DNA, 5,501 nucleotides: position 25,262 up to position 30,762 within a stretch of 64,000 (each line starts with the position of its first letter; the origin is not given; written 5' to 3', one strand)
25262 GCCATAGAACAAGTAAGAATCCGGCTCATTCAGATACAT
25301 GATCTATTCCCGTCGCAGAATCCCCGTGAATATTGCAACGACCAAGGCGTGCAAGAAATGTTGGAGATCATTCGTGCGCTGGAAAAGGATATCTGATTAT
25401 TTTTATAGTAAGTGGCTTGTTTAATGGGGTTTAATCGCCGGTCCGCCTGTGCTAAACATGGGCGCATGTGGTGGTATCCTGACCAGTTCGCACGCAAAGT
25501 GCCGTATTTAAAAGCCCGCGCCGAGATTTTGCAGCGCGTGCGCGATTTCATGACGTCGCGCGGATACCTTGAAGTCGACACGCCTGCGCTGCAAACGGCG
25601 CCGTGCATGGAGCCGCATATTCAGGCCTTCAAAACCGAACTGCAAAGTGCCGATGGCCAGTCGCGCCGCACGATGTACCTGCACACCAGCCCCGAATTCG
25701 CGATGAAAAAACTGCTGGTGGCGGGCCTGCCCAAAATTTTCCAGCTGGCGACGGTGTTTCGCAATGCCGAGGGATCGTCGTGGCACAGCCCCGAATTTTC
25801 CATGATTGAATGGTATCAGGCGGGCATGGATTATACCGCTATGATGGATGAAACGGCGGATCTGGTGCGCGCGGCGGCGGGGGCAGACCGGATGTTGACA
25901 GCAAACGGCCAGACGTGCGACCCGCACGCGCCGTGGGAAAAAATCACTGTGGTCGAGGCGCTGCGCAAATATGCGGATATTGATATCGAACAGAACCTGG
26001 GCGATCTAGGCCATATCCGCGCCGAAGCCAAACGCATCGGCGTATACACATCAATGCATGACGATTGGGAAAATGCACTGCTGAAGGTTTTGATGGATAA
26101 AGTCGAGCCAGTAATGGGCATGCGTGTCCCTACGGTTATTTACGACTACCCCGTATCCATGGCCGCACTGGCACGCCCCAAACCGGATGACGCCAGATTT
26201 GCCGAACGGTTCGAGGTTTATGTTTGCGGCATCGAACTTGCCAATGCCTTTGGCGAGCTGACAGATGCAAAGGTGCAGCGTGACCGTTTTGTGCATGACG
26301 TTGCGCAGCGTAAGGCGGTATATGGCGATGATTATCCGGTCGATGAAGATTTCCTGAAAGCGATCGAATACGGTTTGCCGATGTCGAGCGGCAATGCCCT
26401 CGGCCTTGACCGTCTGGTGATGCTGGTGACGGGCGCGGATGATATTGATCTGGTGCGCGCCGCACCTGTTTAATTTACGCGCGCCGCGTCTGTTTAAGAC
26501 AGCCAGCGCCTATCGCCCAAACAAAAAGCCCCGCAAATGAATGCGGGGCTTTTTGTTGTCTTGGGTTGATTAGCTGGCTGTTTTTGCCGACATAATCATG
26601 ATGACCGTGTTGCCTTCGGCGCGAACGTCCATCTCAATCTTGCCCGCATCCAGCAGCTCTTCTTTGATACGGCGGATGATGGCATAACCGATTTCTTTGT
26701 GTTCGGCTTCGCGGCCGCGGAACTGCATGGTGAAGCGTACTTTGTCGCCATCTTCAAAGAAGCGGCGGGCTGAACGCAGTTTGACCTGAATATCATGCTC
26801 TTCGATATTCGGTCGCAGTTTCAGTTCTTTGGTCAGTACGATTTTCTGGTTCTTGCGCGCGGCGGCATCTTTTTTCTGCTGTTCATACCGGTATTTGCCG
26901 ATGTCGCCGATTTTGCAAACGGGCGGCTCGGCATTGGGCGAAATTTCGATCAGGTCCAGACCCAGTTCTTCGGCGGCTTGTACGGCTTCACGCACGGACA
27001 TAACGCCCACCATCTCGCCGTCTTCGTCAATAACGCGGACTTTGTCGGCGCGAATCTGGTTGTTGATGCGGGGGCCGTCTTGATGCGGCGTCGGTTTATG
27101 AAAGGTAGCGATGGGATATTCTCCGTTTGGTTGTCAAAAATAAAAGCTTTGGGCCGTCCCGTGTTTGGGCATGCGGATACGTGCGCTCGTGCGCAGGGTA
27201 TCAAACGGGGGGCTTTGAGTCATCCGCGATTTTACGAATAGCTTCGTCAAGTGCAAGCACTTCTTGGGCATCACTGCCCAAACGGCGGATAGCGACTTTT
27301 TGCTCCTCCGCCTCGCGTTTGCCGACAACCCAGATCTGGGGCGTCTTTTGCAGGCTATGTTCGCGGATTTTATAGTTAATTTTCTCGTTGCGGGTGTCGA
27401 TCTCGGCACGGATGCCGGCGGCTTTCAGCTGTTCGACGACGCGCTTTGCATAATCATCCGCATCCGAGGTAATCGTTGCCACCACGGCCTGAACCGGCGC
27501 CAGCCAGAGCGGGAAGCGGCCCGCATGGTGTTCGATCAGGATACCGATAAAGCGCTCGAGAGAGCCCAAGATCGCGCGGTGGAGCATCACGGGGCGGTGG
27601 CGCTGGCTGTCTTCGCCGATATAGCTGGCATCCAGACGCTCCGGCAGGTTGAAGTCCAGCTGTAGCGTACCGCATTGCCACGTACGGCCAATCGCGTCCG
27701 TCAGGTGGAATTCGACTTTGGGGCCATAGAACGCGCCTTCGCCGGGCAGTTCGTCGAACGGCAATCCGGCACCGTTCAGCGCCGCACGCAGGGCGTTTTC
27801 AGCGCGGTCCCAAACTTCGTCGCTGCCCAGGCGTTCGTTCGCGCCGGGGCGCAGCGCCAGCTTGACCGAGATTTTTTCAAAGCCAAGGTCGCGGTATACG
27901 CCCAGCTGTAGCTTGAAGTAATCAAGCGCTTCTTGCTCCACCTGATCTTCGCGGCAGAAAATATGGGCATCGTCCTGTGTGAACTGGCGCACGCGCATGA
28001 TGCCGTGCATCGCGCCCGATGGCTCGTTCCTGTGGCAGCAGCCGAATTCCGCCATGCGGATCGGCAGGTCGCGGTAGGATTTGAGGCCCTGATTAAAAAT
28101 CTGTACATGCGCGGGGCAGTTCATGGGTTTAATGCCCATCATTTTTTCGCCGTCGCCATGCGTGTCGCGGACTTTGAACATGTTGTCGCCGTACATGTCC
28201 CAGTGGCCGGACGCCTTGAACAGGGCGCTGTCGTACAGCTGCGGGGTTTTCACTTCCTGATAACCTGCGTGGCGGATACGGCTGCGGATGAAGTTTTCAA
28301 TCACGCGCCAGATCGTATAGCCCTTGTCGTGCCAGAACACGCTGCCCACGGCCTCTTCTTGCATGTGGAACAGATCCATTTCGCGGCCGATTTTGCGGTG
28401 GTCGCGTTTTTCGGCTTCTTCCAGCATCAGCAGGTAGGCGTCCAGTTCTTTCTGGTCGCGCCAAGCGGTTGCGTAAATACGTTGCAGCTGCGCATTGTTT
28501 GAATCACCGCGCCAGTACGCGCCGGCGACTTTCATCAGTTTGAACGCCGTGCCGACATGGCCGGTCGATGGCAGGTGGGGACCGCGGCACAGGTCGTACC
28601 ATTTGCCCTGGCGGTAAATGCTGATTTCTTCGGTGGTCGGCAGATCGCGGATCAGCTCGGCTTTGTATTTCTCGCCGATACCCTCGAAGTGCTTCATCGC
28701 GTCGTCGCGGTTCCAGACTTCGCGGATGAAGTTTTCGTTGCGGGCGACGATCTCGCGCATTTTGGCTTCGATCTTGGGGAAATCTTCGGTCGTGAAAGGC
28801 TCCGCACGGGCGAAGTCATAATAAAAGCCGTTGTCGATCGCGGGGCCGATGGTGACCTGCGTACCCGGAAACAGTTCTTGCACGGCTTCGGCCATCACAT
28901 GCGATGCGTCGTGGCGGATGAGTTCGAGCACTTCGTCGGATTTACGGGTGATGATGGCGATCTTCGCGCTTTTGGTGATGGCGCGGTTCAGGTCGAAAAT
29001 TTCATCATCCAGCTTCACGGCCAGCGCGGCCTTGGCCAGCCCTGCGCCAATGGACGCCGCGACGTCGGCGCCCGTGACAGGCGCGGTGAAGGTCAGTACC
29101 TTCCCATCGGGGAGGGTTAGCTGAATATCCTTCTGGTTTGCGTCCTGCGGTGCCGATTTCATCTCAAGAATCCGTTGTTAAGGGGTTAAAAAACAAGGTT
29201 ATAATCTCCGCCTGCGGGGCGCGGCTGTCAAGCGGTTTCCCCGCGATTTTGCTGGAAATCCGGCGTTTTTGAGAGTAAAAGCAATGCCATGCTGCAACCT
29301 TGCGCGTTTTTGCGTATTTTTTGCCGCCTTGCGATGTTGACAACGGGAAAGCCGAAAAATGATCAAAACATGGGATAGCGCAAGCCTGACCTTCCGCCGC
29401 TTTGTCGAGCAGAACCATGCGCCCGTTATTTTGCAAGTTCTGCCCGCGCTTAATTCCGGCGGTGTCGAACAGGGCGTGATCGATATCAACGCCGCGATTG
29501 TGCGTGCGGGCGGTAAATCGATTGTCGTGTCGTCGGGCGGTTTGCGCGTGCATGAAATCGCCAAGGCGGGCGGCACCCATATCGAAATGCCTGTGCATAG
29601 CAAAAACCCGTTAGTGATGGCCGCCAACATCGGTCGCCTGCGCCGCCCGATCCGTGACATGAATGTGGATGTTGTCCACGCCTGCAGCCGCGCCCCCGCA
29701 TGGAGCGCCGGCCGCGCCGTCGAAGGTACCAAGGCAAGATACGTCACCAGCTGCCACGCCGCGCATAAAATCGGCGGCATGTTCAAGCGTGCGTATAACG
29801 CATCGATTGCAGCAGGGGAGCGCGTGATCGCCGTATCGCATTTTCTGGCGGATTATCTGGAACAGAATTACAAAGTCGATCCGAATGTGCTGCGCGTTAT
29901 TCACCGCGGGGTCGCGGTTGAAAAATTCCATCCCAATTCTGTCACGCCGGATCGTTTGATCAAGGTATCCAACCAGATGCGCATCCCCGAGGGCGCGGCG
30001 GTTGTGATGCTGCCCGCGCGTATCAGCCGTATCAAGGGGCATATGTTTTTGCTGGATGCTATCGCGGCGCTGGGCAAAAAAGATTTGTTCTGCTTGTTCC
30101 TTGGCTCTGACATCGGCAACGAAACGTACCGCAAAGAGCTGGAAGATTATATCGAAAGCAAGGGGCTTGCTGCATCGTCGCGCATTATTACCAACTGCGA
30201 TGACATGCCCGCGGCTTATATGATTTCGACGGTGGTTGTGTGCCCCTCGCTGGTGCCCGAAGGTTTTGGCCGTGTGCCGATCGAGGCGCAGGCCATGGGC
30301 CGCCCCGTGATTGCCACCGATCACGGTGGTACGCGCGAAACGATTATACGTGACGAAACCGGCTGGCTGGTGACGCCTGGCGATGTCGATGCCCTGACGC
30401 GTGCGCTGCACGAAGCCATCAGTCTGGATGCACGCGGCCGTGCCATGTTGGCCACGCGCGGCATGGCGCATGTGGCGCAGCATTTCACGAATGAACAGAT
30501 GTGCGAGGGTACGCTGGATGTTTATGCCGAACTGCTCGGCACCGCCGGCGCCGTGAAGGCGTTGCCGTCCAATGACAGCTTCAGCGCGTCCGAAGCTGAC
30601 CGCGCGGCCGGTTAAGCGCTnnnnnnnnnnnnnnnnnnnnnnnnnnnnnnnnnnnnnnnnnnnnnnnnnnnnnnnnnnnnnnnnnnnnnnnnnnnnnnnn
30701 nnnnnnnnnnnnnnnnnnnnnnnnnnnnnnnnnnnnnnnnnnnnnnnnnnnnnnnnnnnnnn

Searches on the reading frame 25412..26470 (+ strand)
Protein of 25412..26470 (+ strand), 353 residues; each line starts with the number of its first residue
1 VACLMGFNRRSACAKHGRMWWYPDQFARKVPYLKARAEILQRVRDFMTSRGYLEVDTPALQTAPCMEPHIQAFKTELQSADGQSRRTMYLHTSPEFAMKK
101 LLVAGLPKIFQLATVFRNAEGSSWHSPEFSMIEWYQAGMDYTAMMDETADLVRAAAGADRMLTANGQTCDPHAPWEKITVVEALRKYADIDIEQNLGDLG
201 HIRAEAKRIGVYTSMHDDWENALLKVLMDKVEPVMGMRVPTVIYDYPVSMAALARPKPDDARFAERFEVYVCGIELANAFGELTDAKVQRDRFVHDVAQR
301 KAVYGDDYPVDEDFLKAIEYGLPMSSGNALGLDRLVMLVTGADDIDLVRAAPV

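Call 78: search_protein_families(library=pfam, proteins=[window:25412-26470:+], max_evalue=0.00001)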
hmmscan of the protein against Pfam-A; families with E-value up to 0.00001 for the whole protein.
window:25412-26470:+ (353 aa): 1 family
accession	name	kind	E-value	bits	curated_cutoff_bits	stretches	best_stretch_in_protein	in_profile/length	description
PF00152.25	tRNA-synt_2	-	1.3e-50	172.7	25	1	32-351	21-304/308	tRNA synthetases class II (D, K and N)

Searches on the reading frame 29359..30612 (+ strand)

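Call 78: search_protein_families(library=pfam, proteins=[window:29359-30612:+], max_evalue=0.00001)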
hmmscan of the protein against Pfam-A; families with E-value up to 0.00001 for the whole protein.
window:29359-30612:+ (418 aa): 5 families
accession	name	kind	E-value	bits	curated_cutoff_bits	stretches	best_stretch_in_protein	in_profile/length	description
PF00534.26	Glycos_transf_1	-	2.3e-29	102.6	26.4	1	205-357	7-159/172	Glycosyl transferases group 1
PF13692.12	Glyco_trans_1_4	-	2.2e-25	90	27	1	216-354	4-140/142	Glycosyl transferases group 1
PF13439.12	Glyco_transf_4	-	3.9e-23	82.8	28.5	1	34-188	2-169/170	Glycosyltransferase Family 4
PF13579.12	Glyco_trans_4_4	-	7.7e-10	39.8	29.7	1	34-184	1-158/158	Glycosyl transferase 4-like domain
PF20706.3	GT4-conflict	-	8.7e-06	25.4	26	0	155-334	149-324/385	Family 4 Glycosyltransferase in conflict systems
